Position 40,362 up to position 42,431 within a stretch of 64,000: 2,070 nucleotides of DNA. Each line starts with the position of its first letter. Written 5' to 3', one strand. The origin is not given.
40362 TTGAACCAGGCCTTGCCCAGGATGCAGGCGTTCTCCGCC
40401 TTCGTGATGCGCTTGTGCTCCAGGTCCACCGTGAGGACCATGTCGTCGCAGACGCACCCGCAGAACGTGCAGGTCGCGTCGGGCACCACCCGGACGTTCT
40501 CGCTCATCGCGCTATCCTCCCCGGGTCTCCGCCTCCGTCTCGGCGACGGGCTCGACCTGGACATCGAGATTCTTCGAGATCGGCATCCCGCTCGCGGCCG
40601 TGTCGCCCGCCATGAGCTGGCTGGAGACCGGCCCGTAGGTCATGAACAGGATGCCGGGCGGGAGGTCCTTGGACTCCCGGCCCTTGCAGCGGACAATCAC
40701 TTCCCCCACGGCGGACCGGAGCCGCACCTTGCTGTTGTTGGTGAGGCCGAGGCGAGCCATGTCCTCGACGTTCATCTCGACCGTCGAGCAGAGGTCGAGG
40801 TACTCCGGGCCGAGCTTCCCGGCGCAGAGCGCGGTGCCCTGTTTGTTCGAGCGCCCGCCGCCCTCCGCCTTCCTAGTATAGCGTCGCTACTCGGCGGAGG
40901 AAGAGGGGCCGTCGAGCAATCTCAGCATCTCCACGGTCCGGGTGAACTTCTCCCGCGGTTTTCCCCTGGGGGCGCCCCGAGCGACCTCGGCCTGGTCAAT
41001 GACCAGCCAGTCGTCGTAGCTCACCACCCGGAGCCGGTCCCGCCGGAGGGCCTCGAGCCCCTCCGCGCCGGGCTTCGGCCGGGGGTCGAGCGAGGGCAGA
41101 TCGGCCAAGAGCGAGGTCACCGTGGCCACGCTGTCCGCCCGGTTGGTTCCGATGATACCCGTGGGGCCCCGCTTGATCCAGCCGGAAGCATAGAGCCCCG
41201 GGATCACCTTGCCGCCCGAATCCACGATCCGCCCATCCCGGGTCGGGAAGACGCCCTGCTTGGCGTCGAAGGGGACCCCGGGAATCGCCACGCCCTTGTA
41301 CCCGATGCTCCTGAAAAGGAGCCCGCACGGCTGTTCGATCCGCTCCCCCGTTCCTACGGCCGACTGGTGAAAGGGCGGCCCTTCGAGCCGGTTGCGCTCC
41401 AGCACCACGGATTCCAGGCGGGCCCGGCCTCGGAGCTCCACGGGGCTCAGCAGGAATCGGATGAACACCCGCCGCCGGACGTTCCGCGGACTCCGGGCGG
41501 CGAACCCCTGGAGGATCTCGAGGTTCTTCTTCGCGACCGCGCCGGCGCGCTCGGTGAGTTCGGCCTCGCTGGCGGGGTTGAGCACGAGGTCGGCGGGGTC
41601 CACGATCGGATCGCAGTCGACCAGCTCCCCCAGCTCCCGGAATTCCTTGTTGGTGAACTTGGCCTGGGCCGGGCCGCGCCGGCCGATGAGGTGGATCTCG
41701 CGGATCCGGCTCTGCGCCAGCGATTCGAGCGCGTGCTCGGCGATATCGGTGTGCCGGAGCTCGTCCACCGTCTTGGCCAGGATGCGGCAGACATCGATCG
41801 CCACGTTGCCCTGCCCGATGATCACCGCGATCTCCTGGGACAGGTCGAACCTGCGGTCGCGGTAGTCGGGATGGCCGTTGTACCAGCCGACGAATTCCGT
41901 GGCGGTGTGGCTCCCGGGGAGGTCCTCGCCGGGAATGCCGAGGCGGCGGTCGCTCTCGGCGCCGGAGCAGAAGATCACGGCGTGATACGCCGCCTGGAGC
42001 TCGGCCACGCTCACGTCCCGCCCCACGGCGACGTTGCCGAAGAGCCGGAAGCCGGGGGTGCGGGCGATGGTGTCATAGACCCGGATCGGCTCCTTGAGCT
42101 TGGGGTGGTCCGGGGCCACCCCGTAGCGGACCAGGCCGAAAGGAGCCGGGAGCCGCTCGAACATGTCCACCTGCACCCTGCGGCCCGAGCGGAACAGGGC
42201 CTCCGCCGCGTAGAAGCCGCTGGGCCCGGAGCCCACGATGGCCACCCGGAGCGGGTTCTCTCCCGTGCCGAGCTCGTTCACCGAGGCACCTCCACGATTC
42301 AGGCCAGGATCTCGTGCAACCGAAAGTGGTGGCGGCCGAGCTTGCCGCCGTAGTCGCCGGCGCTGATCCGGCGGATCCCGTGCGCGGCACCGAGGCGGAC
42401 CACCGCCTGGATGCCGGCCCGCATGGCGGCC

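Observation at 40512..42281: FprA-type NADPH flavoprotein and FwdD form one reading frame interrupted only by a TAG, and FwdD homology has no start codon of its own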

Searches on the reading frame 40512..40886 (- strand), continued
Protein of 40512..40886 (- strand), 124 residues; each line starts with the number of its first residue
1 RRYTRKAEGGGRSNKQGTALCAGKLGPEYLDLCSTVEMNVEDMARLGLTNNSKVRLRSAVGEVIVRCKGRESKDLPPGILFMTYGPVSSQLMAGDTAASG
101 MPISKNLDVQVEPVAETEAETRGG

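Call 42: search_solved_structures(query=P0001, max_evalue=0.01, show_alignments=1)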
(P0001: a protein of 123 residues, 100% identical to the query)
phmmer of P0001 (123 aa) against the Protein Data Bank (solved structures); distinct sequences matched with E-value up to 0.01: 7.
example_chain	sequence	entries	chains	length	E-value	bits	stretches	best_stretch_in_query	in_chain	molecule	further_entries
7bkb_J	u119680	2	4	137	8.9e-16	61.3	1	5-117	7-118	Formylmethanofuran dehydrogenase, subunit D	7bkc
8rja_D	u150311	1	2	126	2.2e-13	53.6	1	5-119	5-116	Formylmethanofuran dehydrogenase subunit D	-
5t5i_D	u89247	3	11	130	6.4e-12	48.9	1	7-115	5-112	Tungsten formylmethanofuran dehydrogenase subunit fwdD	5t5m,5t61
2ki8_A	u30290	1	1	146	9.5e-12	48.3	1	6-114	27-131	Tungsten formylmethanofuran dehydrogenase, subunit D (FwdD-2)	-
9sfi_S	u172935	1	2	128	1.5e-09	41.3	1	8-115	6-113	Formylmethanofuran dehydrogenase subunit D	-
7bkb_D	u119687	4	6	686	0.00087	22.7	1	34-84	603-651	Formate dehydrogenase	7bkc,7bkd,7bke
1aa6_A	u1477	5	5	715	0.0072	19.7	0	29-118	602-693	FORMATE DEHYDROGENASE H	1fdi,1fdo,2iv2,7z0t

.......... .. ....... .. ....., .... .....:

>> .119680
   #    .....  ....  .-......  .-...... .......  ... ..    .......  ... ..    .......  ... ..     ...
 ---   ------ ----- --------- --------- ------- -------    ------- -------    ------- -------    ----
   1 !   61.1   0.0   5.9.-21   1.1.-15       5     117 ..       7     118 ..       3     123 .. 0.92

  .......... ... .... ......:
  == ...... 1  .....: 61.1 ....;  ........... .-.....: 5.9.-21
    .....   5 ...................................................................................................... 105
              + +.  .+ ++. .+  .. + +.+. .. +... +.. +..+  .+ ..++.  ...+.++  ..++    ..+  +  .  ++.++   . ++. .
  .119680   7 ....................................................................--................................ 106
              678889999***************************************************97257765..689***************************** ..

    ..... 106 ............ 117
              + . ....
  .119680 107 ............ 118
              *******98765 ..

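Call 52: search_protein_families(library=pfam, proteins=[L056:3560-4423:+, L056:4487-5659:+, L056:8391-8681:+, L056:8965-10515:+, L056:10756-11451:+, L079:11413-11718:+], max_evalue=0.001)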
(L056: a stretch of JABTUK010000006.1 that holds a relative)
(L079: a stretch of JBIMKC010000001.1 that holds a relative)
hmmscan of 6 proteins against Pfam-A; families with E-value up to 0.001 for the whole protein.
L056:3560-4423:+ (287 aa): 1 family
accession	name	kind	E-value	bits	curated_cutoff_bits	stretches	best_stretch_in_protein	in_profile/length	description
PF09176.16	Mpt_N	-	1.7e-29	102.2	27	1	18-98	1-81/81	Methylene-tetrahydromethanopterin dehydrogenase, N-terminal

L056:4487-5659:+ (390 aa): 1 family
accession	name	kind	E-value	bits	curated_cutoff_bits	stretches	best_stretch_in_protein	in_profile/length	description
PF02655.19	ATP-grasp_3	-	3.3e-20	73.2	23.2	1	117-277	6-160/160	ATP-grasp domain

L056:8391-8681:+ (96 aa): 0 families

L056:8965-10515:+ (516 aa): 1 family
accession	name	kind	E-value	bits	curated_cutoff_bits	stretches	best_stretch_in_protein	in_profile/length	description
PF13231.12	PMT_2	-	1.6e-20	74.4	26.1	1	62-221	2-160/160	Dolichyl-phosphate-mannose-protein mannosyltransferase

L056:10756-11451:+ (231 aa): 1 family
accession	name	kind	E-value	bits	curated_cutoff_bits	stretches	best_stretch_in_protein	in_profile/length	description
PF01988.24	VIT1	-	1.1e-68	231.7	28.1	1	17-224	1-213/214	VIT family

L079:11413-11718:+ (101 aa): 11 families
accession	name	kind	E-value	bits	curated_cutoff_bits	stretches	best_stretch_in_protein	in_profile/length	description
PF13237.11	Fer4_10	-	3.9e-09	36.8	25.5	2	4-51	4-53/53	4Fe-4S dicluster domain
PF12797.12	Fer4_2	-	5.5e-09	35.8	24.5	1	33-52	3-22/22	4Fe-4S binding domain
PF00037.32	Fer4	-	7.2e-09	35.5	21.1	1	34-55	2-23/24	4Fe-4S binding domain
PF12837.12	Fer4_6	-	9.5e-09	35.2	25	1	34-55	3-24/24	4Fe-4S binding domain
PF13484.11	Fer4_16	-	2.2e-07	32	30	1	40-60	2-22/66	4Fe-4S double cluster binding domain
PF12838.12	Fer4_7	-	4.4e-06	27.5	27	1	8-54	1-52/52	4Fe-4S dicluster domain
PF13534.11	Fer4_17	-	6.5e-06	27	22.2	0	40-59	2-21/61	4Fe-4S dicluster domain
PF13183.11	Fer4_8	-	9.8e-06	26.5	27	1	39-65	4-30/68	4Fe-4S dicluster domain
PF13187.11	Fer4_9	-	1.7e-05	25.2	27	1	8-55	1-52/52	4Fe-4S dicluster domain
PF12800.12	Fer4_4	-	0.0001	22.8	24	0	37-52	1-16/17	4Fe-4S binding domain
PF14697.11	Fer4_21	-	0.00036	21.1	35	0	35-56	3-27/59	4Fe-4S dicluster domain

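Call 53: search_solved_structures(query=L021:4242-4547:+, max_evalue=0.001, show_alignments=1)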
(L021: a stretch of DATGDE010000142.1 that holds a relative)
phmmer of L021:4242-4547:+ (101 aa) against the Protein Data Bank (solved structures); distinct sequences matched with E-value up to 0.001: 73 (the best 60 are shown).
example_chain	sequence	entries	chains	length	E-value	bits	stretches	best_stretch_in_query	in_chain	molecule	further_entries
1frk_A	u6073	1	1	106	1.5e-28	102.4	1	4-93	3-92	FERREDOXIN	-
1frm_A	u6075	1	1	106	6.4e-28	100.4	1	4-93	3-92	FERREDOXIN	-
1gao_A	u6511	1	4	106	7e-28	100.3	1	4-93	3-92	FERREDOXIN I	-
1frl_A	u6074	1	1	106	1e-27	99.7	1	4-93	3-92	FERREDOXIN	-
1fri_A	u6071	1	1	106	1.2e-27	99.5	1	4-93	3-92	FERREDOXIN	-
1frh_A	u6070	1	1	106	1.3e-27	99.4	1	4-93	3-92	FERREDOXIN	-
1axq_A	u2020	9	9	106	1.4e-27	99.3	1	4-93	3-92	FERREDOXIN | FERREDOXIN I | 7-FE FERREDOXIN I (FD1)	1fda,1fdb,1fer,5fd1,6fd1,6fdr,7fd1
1f5b_A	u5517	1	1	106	1.7e-27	99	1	4-93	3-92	FERREDOXIN 1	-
1d3w_A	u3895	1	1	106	5.4e-27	97.4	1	4-93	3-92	FERREDOXIN 1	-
1pc4_A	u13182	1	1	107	5.7e-27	97.3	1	2-93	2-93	Ferredoxin I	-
1fdd_A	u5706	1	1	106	6.2e-27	97.2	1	4-93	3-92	FERREDOXIN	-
1pc5_A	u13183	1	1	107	6.2e-27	97.2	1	2-93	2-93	Ferredoxin I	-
1g3o_A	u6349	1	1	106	1e-26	96.5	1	4-93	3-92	7FE FERREDOXIN I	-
2fd2_A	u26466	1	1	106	1.1e-26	96.4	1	4-93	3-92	FERREDOXIN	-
1fd2_A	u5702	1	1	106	1.1e-26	96.4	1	4-93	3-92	FERREDOXIN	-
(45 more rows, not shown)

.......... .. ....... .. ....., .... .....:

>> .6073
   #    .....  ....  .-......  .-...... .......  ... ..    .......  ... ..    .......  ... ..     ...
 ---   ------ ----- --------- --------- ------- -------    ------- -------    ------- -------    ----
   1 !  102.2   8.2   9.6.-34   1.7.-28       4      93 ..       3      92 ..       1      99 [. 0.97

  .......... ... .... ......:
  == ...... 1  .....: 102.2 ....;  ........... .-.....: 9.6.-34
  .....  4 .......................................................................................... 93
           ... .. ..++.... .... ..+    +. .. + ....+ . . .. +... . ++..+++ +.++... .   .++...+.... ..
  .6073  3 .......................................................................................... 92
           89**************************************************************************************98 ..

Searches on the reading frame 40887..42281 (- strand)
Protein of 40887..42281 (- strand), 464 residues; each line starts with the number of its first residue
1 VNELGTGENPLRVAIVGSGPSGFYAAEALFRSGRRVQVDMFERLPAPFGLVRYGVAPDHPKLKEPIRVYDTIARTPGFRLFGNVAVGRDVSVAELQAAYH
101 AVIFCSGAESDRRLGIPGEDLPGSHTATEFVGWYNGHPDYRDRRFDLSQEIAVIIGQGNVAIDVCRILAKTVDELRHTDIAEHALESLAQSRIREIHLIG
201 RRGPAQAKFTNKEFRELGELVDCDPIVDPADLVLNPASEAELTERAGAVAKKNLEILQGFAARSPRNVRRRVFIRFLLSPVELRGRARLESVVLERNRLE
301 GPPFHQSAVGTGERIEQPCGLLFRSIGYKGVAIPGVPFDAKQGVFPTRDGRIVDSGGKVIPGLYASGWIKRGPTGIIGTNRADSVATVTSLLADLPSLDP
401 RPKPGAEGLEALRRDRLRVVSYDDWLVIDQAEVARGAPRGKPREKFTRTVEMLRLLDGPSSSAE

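Call 5: search_protein_families(library=pfam, proteins=[window:40887-42281:-], max_evalue=0.1)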
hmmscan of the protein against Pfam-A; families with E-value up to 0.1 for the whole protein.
window:40887-42281:- (464 aa): 8 families
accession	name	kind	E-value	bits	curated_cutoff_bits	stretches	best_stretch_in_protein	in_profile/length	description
PF07992.20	Pyr_redox_2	-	6.4e-09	36.1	26.1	1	12-194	2-186/291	Pyridine nucleotide-disulphide oxidoreductase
PF13450.12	NAD_binding_8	-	2.3e-05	25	21.9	1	15-63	1-46/68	NAD(P)-binding Rossmann-like domain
PF13454.12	NAD_binding_9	-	0.00017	22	21.8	1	14-46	1-35/155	FAD-NAD(P)-binding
PF00070.33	Pyr_redox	-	0.0037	18.2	22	0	12-45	1-32/82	Pyridine nucleotide-disulphide oxidoreductase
PF01494.25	FAD_binding_3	-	0.011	15.4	22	1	12-44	3-33/349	FAD binding domain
PF03486.20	HI0933_like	-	0.05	13.5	50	1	12-38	2-28/244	HI0933-like protein Rossmann domain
PF00890.30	FAD_binding_2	-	0.061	12.9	20.4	0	13-37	2-26/414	FAD binding domain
PF13241.12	NAD_binding_7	-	0.087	13.8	22.1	0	146-251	4-83/104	Putative NAD(P)-binding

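Call 6: search_protein_families(library=ncbifam, proteins=[window:40887-42281:-], max_evalue=0.1)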
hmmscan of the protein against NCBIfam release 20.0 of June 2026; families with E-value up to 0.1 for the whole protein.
window:40887-42281:- (464 aa): 24 families
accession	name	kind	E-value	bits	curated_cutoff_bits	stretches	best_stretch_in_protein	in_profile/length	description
NF009409.0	PRK12770.1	subfamily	2.1e-22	79.7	343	2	8-213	16-217/360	putative glutamate synthase subunit beta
TIGR01317.1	GOGAT_sm_gam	subfamily_domain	3e-22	79.1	447.7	1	12-164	145-298/485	glutamate synthase small subunit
NF009410.0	PRK12771.1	subfamily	2.3e-21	76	516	1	12-167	140-286/566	NAD(P)-binding protein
TIGR01316.1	gltA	equivalog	5.7e-19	68.2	471.75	1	11-167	134-290/449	NADPH-dependent glutamate synthase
NF010590.0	PRK13984.1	equivalog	1.1e-18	66.8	946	1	12-181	290-456/611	putative oxidoreductase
NF009454.0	PRK12814.1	equivalog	2.1e-18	66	916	1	12-167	195-341/657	putative NADPH-dependent glutamate synthase small subunit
NF009414.0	PRK12778.1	equivalog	4.6e-17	61.5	1103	1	8-167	429-588/752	bifunctional dihydroorotate dehydrogenase B NAD binding subunit/NADPH-dependent glutamate synthase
TIGR01318.1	gltD_gamma_fam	subfamily_domain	1.9e-15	56.4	482.95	1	11-166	142-299/467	glutamate synthase, small subunit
NF009451.0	PRK12809.1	equivalog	6.2e-14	51.2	1154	1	12-132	312-429/639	formate-dependent uric acid utilization protein YgfT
NF009413.0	PRK12775.1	equivalog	2.6e-13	48.7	1895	1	12-196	432-616/1006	putative trifunctional 2-polyprenylphenol hydroxylase/glutamate synthase subunit beta/ferritin domain-containing protein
NF009408.0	PRK12769.1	equivalog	1.3e-12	46.7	1003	1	12-166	329-485/659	formate-dependent uric acid utilization protein AegA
TIGR03315.1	Se_ygfK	equivalog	2e-11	42.1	835.3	1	9-175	536-691/1012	putative selenate reductase subunit YgfK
NF009415.0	PRK12779.1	equivalog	2.7e-11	42.1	1519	1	12-169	308-467/944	putative bifunctional glutamate synthase subunit beta/2-polyprenylphenol hydroxylase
NF041087.1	bile_acid_BaiCD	equivalog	1.5e-05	23.4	825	1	4-192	374-546/642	bile acid Fe-S flavoenzyme BaiCD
NF045599.1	bili_reduct_long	exception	6.3e-05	21.4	750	1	7-126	378-492/641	bilirubin reductase, long form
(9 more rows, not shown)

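Call 8: find_encoding_contigs(protein=window:40887-42281:-, flank=10000, max_places=6)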
Protein window:40887-42281:- (464 aa): 1 contig read that carries it; 1 place shown.
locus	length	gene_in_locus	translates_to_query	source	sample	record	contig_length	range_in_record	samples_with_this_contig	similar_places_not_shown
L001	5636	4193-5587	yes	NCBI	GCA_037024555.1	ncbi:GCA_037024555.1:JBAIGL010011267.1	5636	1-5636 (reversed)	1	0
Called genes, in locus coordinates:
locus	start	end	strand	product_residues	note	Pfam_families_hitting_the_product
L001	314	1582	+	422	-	-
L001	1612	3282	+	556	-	PF07969:Amidohydro_3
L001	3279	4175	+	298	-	PF01913:FTR, PF02741:FTR_C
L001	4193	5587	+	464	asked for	PF07992:Pyr_redox_2, PF13450:NAD_binding_8 (faint)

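Call 40: search_solved_structures(query=window:40887-42281:-, max_evalue=0.00001, show_alignments=1)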
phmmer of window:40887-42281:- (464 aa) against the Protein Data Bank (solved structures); distinct sequences matched with E-value up to 0.00001: 12.
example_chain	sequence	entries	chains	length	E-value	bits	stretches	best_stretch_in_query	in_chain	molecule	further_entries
1lqt_A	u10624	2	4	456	2.8e-118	399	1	10-455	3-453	FprA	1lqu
2c7g_A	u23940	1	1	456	3.7e-117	395.2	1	10-455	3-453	NADPH-FERREDOXIN REDUCTASE FPRA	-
1cjc_A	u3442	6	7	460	2.2e-111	376.2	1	7-456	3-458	PROTEIN (ADRENODOXIN REDUCTASE) | ADRENODOXIN REDUCTASE | NADPH:ADRENODOXIN OXIDOREDUCTASE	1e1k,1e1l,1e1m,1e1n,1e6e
4ylf_B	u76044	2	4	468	1.1e-17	67.3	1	7-168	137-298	Dihydropyrimidine dehydrogenase subunit A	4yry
9n5u_A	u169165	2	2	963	4.2e-17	65.4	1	11-168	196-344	NfnA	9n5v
7mfm_I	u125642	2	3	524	8.6e-16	61.1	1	12-165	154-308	Glutamate synthase (NADPH) small chain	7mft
5jca_L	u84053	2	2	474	2.4e-15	59.6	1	5-168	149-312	NADH-dependent Ferredoxin:NADP Oxidoreductase (NfnI) subunit alpha | NADH-dependent Ferredoxin:NADP Oxidoreductase subunit alpha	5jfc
5vj7_A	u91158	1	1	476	1.6e-14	56.9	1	5-170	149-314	Oxidoreductase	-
8oh5_C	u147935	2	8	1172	5.2e-12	48.6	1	12-197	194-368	Formate dehydrogenase-O, major subunit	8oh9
9bov_A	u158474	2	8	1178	8.6e-11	44.6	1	12-168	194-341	Molybdopterin oxidoreductase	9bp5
2vdc_G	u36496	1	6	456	1.4e-08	37.3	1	10-167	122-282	GLUTAMATE SYNTHASE [NADPH] SMALL CHAIN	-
6s6s_G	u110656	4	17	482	1.7e-08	37.1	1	10-167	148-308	Glutamate synthase [NADPH] small chain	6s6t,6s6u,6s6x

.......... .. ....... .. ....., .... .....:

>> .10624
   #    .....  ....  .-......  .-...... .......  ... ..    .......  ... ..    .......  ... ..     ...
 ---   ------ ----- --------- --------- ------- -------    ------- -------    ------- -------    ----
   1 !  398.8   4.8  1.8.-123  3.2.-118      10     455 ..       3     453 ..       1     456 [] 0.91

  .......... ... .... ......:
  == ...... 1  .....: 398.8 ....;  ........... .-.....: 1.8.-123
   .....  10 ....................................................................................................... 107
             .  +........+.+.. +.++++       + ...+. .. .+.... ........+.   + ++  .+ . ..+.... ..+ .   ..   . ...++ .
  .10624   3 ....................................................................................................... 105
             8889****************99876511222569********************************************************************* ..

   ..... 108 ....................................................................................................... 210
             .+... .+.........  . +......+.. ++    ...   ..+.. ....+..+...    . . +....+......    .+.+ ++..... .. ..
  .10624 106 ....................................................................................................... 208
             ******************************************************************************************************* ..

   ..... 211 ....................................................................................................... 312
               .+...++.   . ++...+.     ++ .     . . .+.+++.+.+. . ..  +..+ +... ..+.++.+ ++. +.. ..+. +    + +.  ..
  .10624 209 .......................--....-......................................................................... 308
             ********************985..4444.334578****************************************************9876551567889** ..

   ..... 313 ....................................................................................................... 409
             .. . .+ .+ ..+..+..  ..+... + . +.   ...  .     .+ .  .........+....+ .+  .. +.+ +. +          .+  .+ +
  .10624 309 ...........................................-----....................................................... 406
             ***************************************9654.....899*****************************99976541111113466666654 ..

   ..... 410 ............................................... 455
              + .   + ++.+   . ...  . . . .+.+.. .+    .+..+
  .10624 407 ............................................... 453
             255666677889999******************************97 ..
